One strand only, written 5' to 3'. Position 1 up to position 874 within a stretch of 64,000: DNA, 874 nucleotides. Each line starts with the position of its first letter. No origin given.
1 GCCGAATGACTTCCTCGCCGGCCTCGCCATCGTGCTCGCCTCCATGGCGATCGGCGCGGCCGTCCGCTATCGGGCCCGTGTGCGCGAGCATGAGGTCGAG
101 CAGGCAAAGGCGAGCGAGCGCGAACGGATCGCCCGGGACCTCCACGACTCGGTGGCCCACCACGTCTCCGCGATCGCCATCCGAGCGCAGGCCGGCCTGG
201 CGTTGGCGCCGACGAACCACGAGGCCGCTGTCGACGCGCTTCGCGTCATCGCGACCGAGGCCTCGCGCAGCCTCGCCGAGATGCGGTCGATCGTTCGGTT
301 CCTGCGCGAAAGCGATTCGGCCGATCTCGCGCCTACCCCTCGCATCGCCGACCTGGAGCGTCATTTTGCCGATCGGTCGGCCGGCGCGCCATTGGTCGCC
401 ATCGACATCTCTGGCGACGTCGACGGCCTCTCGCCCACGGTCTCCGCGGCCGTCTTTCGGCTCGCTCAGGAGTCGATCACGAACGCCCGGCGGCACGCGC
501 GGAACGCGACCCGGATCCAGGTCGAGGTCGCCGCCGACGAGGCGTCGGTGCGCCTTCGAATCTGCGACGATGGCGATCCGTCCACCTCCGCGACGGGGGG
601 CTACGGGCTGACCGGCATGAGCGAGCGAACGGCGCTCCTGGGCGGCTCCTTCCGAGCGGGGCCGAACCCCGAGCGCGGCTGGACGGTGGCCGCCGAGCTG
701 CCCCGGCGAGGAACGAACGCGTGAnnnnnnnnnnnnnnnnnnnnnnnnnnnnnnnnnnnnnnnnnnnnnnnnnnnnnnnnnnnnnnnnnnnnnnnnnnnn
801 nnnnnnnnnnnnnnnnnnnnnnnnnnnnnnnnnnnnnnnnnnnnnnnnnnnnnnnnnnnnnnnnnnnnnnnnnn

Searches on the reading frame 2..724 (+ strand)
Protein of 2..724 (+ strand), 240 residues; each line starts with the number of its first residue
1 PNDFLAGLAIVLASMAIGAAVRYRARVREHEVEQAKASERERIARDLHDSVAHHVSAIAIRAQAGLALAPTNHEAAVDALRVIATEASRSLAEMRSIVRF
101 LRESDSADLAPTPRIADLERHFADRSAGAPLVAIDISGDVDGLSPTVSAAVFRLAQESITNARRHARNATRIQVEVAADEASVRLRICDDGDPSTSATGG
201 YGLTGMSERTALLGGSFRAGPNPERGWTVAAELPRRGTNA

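Call 59: search_protein_families(library=pfam, proteins=[window:2-724:+])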
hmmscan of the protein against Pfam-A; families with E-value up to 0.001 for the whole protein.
window:2-724:+ (240 aa): 3 families
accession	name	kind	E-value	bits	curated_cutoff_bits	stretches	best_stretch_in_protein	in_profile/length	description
PF07730.19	HisKA_3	-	8.5e-17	61.9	24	1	39-105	1-67/68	Histidine kinase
PF02518.31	HATPase_c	-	5.7e-08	33.6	26.4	1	149-235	4-109/111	Histidine kinase-, DNA gyrase B-, and HSP90-like ATPase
PF13581.12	HATPase_c_2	-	0.00017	22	27.4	1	147-195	28-79/127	Histidine kinase-like ATPase domain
